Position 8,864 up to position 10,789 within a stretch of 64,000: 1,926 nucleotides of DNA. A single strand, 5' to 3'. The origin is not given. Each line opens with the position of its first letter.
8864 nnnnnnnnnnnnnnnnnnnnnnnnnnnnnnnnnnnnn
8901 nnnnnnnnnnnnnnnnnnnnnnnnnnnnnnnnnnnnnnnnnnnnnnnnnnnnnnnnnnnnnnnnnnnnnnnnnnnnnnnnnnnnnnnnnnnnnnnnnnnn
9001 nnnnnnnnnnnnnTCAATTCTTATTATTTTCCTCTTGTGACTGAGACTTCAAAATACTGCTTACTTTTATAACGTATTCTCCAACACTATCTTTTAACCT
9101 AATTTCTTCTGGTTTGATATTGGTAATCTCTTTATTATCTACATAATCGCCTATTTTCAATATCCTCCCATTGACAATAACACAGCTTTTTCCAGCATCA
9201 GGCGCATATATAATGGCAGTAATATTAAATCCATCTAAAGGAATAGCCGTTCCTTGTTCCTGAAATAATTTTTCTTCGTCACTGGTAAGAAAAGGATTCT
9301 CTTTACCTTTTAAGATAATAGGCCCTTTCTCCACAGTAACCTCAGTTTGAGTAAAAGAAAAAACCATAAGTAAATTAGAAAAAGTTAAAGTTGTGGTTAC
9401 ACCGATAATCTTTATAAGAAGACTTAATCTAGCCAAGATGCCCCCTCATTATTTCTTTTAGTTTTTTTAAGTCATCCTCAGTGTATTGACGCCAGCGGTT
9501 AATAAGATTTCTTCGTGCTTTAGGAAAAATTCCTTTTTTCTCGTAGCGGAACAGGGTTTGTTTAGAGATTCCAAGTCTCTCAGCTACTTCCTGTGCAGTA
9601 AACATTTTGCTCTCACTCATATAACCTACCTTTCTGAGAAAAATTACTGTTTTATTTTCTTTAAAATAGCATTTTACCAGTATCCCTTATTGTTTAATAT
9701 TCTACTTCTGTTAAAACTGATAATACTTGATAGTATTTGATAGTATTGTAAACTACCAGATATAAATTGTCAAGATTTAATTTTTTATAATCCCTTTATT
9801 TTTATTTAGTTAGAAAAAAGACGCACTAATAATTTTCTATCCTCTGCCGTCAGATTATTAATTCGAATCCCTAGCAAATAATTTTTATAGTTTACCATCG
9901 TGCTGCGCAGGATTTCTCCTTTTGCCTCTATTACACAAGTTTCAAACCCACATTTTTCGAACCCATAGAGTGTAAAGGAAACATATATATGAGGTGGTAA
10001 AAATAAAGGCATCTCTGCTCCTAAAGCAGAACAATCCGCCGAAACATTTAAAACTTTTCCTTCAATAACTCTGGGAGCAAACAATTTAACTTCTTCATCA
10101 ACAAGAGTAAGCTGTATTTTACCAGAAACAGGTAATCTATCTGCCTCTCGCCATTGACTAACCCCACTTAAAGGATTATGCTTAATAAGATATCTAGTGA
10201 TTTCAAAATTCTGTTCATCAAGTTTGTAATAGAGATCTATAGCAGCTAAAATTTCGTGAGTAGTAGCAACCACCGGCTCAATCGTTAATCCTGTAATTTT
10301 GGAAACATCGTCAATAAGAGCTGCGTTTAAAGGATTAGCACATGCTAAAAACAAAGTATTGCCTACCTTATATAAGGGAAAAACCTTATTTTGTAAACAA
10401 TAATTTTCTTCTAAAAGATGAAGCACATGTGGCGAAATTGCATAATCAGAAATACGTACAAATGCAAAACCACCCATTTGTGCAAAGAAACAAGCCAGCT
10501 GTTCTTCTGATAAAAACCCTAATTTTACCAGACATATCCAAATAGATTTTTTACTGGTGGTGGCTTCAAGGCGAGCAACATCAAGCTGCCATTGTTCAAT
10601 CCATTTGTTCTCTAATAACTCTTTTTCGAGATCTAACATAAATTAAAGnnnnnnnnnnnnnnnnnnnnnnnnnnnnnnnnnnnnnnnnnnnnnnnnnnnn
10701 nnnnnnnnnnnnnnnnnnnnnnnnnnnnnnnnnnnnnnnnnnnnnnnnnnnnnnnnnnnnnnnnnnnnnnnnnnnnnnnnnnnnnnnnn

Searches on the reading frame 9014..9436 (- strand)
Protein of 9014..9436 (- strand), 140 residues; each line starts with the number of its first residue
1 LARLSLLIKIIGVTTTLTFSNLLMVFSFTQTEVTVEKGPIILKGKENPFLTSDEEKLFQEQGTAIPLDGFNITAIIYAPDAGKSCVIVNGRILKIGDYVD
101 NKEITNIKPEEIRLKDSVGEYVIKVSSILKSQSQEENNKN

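Call 6: search_protein_families(library=pfam, proteins=[window:9014-9436:-], max_evalue=0.01)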
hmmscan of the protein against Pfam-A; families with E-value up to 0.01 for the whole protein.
window:9014-9436:- (140 aa): 2 families
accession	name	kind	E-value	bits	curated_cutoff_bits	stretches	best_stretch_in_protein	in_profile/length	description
PF23862.1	CdsD_C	-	1.9e-07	31.4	27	1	84-114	16-46/56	CdsD C-terminal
PF16537.11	T2SSB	-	9.5e-05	22.4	28.4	1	70-112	4-47/60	Type II secretion system protein B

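Call 7: search_protein_families(library=ncbifam, proteins=[window:9014-9436:-], max_evalue=0.01)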
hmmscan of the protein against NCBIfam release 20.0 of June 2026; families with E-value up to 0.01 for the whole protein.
window:9014-9436:- (140 aa): 0 families

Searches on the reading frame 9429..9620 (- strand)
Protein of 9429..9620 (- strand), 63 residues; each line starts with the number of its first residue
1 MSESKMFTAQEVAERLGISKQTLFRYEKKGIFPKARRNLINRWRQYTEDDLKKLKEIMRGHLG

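Call 6: search_protein_families(library=pfam, proteins=[window:9429-9620:-], max_evalue=0.01)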
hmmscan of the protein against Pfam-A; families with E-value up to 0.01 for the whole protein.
window:9429-9620:- (63 aa): 16 families
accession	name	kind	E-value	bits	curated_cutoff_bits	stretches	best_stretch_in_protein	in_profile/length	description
PF13411.12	MerR_1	-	1.3e-10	41.6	21.6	1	8-58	2-50/69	MerR HTH family regulatory protein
PF00376.29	MerR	-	3.7e-09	36.7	28.2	1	10-39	3-32/38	MerR family regulatory protein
PF12728.13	HTH_17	-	9e-08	32.7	27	1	6-54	1-46/51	Helix-turn-helix domain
PF01381.28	HTH_3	-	1.4e-05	25.4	23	1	4-28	7-31/55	Helix-turn-helix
PF13022.12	HTH_Tnp_1_2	-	0.00013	22.5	27.9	1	7-55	27-76/122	Helix-turn-helix of insertion element transposase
PF13384.12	HTH_23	-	0.00018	21.6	24.6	1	7-26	18-37/50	Homeodomain-like domain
PF02796.21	HTH_7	-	0.00081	19.9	23.8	1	8-26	23-41/45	Helix-turn-helix domain of resolvase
PF13309.12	HTH_22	-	0.0011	19.4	29.6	1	9-26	44-61/63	HTH domain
PF12844.13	HTH_19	-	0.0014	19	30.2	1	7-54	13-58/64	Helix-turn-helix domain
PF05930.18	Phage_AlpA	-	0.0017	18.7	21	1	9-36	6-33/51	Prophage CP4-57 regulatory protein (AlpA)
PF00440.29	TetR_N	-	0.0025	18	24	1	8-26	18-36/47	Bacterial regulatory proteins, tetR family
PF08279.18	HTH_11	-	0.0031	17.8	25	1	4-26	13-35/55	HTH domain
PF04967.18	HTH_10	-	0.0031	17.7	23.1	1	5-23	22-40/53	HTH DNA binding domain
PF13560.12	HTH_31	-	0.0041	17.8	27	1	7-34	15-43/64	Helix-turn-helix domain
PF13338.12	AbiEi_4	-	0.0074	16.8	25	1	5-36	12-42/49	Transcriptional regulator, AbiEi antitoxin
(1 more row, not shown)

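Call 7: search_protein_families(library=ncbifam, proteins=[window:9429-9620:-], max_evalue=0.01)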
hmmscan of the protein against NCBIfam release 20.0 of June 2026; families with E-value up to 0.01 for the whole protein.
window:9429-9620:- (63 aa): 17 families
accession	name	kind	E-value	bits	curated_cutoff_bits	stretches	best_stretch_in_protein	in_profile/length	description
NF047375.1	HeatShock_HspR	equivalog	3.2e-06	27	105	1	5-59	2-54/92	heat shock protein transcriptional repressor HspR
NF007069.0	PRK09514.1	equivalog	1e-05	25.5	143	1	6-60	1-54/141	Zn(2+)-responsive transcriptional regulator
TIGR02043.1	ZntR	equivalog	4.3e-05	23.7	167.95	1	6-59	1-53/131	Zn(2+)-responsive transcriptional regulator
NF052513.1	TransRegCarH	equivalog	4.3e-05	22.9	400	1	1-59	1-58/274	HTH-type transcriptional repressor CarH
TIGR02044.1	CueR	equivalog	0.00017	21.6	147.4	1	11-59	5-52/127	Cu(I)-responsive transcriptional regulator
NF041849.1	trans_regNmlR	equivalog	0.0002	21.4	175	1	10-55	4-48/117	stress response transcriptional regulator NmlR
NF047377.1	heat_HspR_dupli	exception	0.00027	20.5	300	1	12-59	11-56/214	heat shock protein transcriptional repressor HspR, fused homodimer type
NF033518.0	transpos_IS607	equivalog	0.0003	20.4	110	1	10-56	1-45/187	IS607 family transposase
TIGR03453.1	partition_RepA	equivalog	0.00031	19.7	348.45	1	5-59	32-85/387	plasmid partitioning protein RepA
TIGR02047.1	CadR-PbrR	equivalog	0.0005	20.1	151.45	1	11-59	5-52/127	Cd(II)/Pb(II)-responsive transcriptional regulator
TIGR02051.1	MerR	equivalog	0.00053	20.2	150.85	1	10-59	3-51/124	mercury resistance transcriptional regulator MerR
NF009648.0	PRK13182.1-4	equivalog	0.00075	19.6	170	1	9-59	3-51/184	chromosome-anchoring protein RacA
NF009649.0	PRK13182.1-5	equivalog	0.0011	19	265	1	10-57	4-49/186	chromosome-anchoring protein RacA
TIGR01764.1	excise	domain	0.0037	17.6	28.8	1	7-25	2-20/49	excisionase family DNA-binding protein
TIGR03830.1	CxxCG_CxxCG_HTH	subfamily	0.0043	16.8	61.8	1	6-43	78-116/127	type II TA system antitoxin MqsA family protein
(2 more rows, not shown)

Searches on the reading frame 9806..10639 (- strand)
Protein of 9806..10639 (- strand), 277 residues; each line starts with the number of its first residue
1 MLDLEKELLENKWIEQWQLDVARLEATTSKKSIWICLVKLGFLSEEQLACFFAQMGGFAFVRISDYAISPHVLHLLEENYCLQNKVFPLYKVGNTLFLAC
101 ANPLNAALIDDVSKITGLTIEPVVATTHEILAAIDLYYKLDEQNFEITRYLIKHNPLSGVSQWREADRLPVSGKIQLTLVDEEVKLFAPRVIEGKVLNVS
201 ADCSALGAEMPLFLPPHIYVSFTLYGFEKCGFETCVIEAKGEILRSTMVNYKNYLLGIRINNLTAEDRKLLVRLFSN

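Call 6: search_protein_families(library=pfam, proteins=[window:9806-10639:-], max_evalue=0.01)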
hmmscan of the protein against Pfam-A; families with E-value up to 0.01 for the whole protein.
window:9806-10639:- (277 aa): 2 families
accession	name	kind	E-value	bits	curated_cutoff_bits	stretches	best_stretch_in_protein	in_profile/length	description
PF05157.20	MshEN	-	6.7e-20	71.3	23.1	1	59-142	4-88/90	MshEN domain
PF07238.19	PilZ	-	0.00037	21.2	22.5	1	164-275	3-100/102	PilZ domain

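Call 7: search_protein_families(library=ncbifam, proteins=[window:9806-10639:-], max_evalue=0.01)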
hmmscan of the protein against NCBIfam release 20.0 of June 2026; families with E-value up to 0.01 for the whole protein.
window:9806-10639:- (277 aa): 4 families
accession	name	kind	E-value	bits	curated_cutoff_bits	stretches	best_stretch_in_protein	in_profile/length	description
TIGR02538.1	type_IV_pilB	equivalog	3.8e-18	65.4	675.65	1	4-144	2-142/564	type IV-A pilus assembly ATPase PilB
NF008411.1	PRK11234.1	equivalog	1.3e-08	33.7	1170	1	4-144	484-623/723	cyclic di-3',5'-guanylate-activated glycosyltransferase NfrB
NF012033.0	PRK15489.1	equivalog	5.6e-06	24.8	537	1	8-142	497-631/703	glycosyl transferase family protein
NF053729.1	c-di-GMP_motif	domain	0.00061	19.5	38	1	8-54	6-52/53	cyclic di-GMP-binding domain-containing protein, MshE-related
